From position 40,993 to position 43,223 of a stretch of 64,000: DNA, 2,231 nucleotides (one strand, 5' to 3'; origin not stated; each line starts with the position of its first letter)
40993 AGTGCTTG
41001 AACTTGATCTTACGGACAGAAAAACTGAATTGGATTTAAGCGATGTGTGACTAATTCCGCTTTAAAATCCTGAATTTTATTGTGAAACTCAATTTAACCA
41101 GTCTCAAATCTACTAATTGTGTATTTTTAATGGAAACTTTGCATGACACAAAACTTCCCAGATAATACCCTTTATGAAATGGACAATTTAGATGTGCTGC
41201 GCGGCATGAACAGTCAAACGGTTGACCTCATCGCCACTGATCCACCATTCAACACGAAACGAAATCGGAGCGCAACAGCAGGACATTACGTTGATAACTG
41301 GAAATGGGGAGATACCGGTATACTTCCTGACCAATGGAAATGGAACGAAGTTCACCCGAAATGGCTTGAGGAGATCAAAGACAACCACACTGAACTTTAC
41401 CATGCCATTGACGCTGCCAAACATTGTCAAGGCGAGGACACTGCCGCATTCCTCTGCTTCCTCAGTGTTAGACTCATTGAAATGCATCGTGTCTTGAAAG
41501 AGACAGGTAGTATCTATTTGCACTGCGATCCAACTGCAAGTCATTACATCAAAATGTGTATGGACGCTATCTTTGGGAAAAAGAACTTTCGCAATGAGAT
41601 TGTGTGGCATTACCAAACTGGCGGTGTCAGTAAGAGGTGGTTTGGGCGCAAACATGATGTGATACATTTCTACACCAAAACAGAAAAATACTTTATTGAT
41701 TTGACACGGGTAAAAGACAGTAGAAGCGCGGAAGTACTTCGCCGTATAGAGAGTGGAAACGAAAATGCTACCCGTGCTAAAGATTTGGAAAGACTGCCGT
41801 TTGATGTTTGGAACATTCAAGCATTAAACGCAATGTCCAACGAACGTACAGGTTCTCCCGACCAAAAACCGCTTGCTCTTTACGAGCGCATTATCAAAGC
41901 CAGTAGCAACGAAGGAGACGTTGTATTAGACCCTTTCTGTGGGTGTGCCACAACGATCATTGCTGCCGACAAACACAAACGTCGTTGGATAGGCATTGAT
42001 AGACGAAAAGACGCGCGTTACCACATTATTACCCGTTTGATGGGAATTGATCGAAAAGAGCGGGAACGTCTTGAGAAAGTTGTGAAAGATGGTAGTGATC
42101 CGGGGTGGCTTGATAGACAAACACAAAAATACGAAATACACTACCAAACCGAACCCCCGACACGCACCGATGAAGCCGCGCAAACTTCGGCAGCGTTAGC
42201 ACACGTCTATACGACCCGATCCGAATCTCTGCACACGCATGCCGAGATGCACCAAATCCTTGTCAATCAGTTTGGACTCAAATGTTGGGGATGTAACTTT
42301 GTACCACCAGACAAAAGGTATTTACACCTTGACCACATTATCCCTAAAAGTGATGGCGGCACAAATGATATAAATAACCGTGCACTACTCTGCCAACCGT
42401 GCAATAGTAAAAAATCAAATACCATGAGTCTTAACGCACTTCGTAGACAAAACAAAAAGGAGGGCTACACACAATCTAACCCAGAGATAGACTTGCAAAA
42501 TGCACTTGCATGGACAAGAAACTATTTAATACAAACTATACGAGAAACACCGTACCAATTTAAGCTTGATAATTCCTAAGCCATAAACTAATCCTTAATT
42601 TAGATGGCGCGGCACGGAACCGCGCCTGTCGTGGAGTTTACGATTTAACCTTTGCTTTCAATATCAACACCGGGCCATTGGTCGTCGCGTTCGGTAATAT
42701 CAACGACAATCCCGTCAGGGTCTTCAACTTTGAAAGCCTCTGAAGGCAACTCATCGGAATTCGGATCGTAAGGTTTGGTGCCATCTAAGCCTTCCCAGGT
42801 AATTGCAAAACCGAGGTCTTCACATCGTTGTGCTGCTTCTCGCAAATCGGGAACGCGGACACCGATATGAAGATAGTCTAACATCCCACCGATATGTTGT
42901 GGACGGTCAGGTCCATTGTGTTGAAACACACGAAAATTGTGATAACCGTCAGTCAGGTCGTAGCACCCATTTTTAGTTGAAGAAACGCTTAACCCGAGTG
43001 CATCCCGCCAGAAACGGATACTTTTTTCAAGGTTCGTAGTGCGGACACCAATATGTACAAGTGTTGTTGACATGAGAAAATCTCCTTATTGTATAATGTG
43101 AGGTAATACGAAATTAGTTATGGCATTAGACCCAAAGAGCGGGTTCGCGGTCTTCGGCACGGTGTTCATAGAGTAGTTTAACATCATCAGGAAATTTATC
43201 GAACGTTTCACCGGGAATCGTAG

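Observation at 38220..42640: AT-rich three-gene island: DUF4238-like 782-aa protein, 113-aa ORF and methyltransferase-HNH fusion (candidate undescribed defence/R-M-like system)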

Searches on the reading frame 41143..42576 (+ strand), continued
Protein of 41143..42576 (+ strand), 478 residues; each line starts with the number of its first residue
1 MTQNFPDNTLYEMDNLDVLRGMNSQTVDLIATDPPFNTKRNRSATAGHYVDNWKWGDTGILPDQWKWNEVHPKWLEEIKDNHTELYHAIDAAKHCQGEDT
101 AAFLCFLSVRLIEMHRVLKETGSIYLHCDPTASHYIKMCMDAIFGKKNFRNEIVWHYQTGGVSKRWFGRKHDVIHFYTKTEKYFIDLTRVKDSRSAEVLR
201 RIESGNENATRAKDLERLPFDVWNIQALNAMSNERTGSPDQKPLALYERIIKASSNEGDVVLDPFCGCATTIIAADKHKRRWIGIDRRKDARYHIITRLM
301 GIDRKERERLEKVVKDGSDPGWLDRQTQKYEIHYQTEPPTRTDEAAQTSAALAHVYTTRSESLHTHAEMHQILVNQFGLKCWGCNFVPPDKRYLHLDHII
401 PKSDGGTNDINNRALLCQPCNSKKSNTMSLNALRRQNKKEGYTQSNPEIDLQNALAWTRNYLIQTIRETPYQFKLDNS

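Call 91: search_protein_families(library=padloc, proteins=[L017:4413-4970:+, L019:4000-5001:+, L019:3533-3871:+, L017:6620-7660:+, L016:7194-7619:+, L016:6172-6879:+], max_evalue=0.01)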
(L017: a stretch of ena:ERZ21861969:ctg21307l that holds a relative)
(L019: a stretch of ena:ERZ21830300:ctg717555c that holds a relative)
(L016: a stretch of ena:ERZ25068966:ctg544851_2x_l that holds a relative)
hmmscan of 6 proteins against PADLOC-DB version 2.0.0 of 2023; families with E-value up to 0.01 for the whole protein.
L017:4413-4970:+ (186 aa): 0 families

L019:4000-5001:+ (334 aa): 0 families

L019:3533-3871:+ (113 aa): 0 families

L017:6620-7660:+ (347 aa): 2 families
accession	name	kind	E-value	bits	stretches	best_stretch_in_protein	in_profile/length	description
PDLC03957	bSEFIR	-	2.9e-54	183.5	1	10-240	39-249/412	-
PDLC05062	PDC-S66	-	0.00075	17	1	11-50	150-188/282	-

L016:7194-7619:+ (142 aa): 0 families

L016:6172-6879:+ (236 aa): 0 families

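Call 95: search_dna_similar(query=window:41143-42576:+, collection=phages, mode=protein, max_evalue=1e-10, max_rows=25)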
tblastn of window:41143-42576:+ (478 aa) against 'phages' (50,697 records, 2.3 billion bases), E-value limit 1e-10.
Records with a match: 100; places in all: 102; records where one place covers at least 80% of the query: 0.
Best place of each record, by identity: <60% 100.
By first word of the organism name: Streptomyces 22; Flavobacterium 16; Gordonia 12; Staphylococcus 12; Mycobacterium 5; Polaribacter 4; Burkholderia 4; Geobacillus 3; Cellulophaga 3; Tenacibaculum 3; and 11 more.
By host as written in the record: Streptomyces lividans JI 1326 15; - 14; Gordonia terrae 3612 11; Flavobacterium sp. LMO6 9; Flavobacterium sp. LMO9 7; Streptomyces griseus ATCC 10137 5; Mycobacterium smegmatis mc2 155 4; Staphylococcus aureus 4; and 21 more.
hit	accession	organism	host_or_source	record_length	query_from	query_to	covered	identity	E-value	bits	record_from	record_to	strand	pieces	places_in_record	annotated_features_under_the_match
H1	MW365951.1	Streptomyces phage Hippo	Streptomyces lividans JI 1326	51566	8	286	51%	49.8%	1e-31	234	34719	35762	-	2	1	48: methyltransferase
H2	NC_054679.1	Streptomyces phage Werner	Streptomyces lividans JI 1326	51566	8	286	51%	49.8%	1e-31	234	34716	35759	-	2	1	48: DNA methyltransferase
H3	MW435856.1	Streptomyces phage Werner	Streptomyces lividans JI 1326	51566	8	286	51%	49.8%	1e-31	234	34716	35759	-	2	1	48: methyltransferase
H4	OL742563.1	Streptomyces phage Snorlax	Streptomyces lividans JI 1326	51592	8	286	55%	44.2%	1e-33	223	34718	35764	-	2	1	48: DNA methylase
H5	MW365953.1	Streptomyces phage Dwayne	Streptomyces lividans JI 1326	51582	8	286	55%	44.2%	1e-33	223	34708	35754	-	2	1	48: DNA methylase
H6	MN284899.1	Streptomyces phage Whatever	Streptomyces lividans JI 1326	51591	8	286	55%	44.2%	1e-33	223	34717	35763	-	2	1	48: DNA methylase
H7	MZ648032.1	Streptomyces phage Chucky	Streptomyces lividans JI 1326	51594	8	286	55%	44.2%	1e-33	223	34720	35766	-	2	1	48: DNA methylase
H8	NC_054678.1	Streptomyces phage Yasdnil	Streptomyces griseus ATCC 10137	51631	8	286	50%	48.2%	1e-33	232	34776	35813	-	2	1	48: DNA methyltransferase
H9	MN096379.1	Streptomyces phage Yasdnil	Streptomyces griseus ATCC 10137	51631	8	286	50%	48.2%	1e-33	232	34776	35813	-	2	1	48: DNA methylase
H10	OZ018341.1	Marinitoga phage MPV1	-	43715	8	306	63%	38.7%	3e-61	222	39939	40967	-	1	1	DNA methyltransferase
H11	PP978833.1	Streptomyces phage Emaanora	Streptomyces lividans JI 1326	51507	8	286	50%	47.4%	1e-33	229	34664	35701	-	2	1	51: DNA methyltransferase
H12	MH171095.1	Streptomyces phage Maneekul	Streptomyces xanthochromogenes NRRL ...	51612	8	286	50%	47.2%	3e-33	225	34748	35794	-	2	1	48: DNA methylase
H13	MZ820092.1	Streptomyces phage SarahRose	Streptomyces lividans JI 1326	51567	8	286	50%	47.2%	3e-33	225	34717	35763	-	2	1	48: DNA methylase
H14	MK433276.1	Streptomyces phage Asten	Streptomyces griseus ATCC 10137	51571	8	286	50%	46.8%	1e-32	224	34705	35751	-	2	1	48: DNA methylase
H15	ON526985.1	Streptomyces phage Ejemplo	Streptomyces griseus ATCC 10137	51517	8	286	50%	45.9%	7e-31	222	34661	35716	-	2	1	47: DNA methyltransferase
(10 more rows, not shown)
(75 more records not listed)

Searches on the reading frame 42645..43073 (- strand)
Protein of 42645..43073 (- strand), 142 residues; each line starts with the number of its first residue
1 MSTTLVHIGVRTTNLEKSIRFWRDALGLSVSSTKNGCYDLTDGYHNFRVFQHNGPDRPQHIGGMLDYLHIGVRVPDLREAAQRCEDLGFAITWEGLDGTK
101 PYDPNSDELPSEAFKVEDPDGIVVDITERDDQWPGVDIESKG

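Call 26: find_encoding_contigs(protein=window:42645-43073:-, flank=8000, max_places=8)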
Protein window:42645-43073:- (142 aa): 4 contigs read that carry it; 3 places shown.
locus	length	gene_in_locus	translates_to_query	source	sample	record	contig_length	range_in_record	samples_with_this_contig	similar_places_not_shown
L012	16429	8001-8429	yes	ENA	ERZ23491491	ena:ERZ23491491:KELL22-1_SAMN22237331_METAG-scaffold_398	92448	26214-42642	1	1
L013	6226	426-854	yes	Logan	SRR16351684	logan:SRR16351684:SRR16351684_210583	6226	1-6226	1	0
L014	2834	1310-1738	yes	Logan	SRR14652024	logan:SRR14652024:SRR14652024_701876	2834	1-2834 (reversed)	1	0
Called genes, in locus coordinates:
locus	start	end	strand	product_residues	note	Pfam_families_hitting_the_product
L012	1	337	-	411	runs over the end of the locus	PF00528:BPD_transp_1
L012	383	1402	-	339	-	PF00497:SBP_bac_3, PF09084:NMT1 (faint)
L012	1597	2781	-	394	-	-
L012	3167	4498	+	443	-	PF09976:TPR_21 (faint), PF13428:TPR_14 (faint), PF13424:TPR_12 (faint), PF13525:YfiO (weak), PF13432:TPR_16 (weak), PF07719:TPR_2 (weak), PF13174:TPR_6 (weak), PF13432:TPR_16 (weak), +7 more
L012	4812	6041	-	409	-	PF01053:Cys_Met_Meta_PP, PF00155:Aminotran_1_2, PF06838:Met_gamma_lyase (weak), PF01041:DegT_DnrJ_EryC1, PF01212:Beta_elim_lyase (weak)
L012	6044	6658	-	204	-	PF02870:Methyltransf_1N (weak), PF01035:DNA_binding_1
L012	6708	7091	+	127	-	PF02036:SCP2 (weak)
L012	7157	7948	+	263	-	PF05721:PhyH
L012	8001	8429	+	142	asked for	PF00903:Glyoxalase, PF13669:Glyoxalase_4 (faint), PF18029:Glyoxalase_6 (faint)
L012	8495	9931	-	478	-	PF01555:N6_N4_Mtase, PF01844:HNH, PF14279:HNH_5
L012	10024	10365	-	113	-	-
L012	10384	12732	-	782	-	PF14022:DUF4238 (weak)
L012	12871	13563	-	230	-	PF04298:Zn_peptidase_2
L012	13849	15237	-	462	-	PF13620:CarboxypepD_reg (faint), PF00059:Lectin_C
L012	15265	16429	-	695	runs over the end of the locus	PF04542:Sigma70_r2, PF07638:Sigma70_ECF (weak), PF04545:Sigma70_r4, PF08281:Sigma70_r4_2, PF13620:CarboxypepD_reg (faint), PF00059:Lectin_C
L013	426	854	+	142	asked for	PF00903:Glyoxalase, PF13669:Glyoxalase_4 (faint), PF18029:Glyoxalase_6 (faint)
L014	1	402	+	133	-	?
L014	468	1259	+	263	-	PF05721:PhyH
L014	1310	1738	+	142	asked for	PF00903:Glyoxalase, PF13669:Glyoxalase_4 (faint), PF18029:Glyoxalase_6 (faint)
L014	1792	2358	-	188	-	PF04298:Zn_peptidase_2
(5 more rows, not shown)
